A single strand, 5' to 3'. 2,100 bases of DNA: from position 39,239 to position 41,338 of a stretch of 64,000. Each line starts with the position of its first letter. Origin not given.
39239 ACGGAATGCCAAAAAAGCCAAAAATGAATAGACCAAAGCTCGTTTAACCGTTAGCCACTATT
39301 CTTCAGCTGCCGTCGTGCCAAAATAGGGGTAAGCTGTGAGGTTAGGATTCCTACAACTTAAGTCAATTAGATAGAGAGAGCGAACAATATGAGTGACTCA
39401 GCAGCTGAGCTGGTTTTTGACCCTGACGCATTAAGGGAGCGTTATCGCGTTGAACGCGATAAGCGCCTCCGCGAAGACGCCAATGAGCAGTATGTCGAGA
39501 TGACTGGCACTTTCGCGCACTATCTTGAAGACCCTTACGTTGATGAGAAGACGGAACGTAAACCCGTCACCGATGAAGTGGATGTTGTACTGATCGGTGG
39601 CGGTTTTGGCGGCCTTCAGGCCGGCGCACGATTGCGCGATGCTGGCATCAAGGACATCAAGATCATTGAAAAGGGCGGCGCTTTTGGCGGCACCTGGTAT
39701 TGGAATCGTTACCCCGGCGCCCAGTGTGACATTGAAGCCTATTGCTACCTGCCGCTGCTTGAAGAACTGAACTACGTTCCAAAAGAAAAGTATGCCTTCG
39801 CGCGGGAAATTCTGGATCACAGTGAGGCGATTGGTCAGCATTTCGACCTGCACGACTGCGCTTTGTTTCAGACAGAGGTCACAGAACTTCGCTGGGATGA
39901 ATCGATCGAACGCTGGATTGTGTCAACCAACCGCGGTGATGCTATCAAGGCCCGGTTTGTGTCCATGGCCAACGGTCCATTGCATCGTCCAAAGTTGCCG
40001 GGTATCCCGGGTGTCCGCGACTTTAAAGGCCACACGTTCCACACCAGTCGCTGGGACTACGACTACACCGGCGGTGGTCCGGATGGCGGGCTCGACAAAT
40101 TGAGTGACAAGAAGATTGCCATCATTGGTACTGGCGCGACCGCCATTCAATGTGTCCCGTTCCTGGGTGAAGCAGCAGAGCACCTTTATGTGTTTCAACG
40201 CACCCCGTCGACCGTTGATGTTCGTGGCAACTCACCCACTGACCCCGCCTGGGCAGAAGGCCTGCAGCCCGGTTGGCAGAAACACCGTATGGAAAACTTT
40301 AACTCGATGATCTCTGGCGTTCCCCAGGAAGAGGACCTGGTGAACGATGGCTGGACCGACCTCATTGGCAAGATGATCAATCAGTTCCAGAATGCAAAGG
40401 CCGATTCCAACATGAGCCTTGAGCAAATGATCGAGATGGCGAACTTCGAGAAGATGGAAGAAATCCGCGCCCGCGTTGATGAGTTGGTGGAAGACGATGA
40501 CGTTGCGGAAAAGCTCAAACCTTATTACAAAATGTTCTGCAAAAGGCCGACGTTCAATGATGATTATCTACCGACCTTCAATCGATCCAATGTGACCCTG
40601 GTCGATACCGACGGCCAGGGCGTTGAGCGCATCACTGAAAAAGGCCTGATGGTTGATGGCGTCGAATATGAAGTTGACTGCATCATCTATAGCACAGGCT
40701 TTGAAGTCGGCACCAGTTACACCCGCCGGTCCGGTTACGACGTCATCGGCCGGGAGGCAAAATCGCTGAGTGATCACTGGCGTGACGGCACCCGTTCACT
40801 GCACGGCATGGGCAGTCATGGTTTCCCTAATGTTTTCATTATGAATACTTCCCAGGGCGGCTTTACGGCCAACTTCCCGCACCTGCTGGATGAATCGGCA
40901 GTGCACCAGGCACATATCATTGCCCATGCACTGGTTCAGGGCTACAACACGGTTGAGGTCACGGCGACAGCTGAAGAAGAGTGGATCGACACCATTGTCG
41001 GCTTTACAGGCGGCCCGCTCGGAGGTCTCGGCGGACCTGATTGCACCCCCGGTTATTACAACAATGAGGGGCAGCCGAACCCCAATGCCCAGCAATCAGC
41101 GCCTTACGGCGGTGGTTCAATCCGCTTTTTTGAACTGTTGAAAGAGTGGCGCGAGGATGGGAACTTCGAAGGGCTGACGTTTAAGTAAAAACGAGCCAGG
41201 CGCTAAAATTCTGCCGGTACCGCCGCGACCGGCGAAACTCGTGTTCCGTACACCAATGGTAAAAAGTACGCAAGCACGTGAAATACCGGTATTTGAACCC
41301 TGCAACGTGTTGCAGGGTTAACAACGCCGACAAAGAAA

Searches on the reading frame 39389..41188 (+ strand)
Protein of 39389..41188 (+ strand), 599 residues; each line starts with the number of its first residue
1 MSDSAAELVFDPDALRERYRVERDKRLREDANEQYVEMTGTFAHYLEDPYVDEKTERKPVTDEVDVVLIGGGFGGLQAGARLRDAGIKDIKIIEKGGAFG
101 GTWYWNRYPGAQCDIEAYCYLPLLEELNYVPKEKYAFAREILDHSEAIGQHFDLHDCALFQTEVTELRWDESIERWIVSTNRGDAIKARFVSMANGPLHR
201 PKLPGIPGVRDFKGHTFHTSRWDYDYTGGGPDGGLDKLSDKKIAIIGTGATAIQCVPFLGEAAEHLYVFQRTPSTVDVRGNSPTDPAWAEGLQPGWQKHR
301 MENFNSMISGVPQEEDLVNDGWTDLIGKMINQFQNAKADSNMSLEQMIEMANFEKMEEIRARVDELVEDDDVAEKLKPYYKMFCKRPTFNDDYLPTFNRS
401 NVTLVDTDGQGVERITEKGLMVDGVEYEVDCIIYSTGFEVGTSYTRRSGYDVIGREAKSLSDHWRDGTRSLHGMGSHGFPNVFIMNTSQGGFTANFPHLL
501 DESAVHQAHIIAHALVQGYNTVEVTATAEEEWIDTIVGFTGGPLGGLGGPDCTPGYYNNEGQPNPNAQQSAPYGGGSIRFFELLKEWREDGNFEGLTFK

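Call 89: search_protein_families(library=pfam, proteins=[window:39389-41188:+], max_evalue=0.00001)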
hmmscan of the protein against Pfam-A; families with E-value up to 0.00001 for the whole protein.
window:39389-41188:+ (599 aa): 4 families
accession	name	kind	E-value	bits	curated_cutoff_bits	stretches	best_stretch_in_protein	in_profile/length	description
PF13738.12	Pyr_redox_3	-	3.2e-11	43.5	30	1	67-224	1-162/305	Pyridine nucleotide-disulphide oxidoreductase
PF07992.20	Pyr_redox_2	-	9.3e-10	38.8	26.1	1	65-275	2-177/291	Pyridine nucleotide-disulphide oxidoreductase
PF13450.12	NAD_binding_8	-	3.6e-07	30.8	21.9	1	69-122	2-54/68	NAD(P)-binding Rossmann-like domain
PF00743.25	FMO-like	-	1.6e-06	27.3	22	0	136-276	81-219/532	Flavin-binding monooxygenase-like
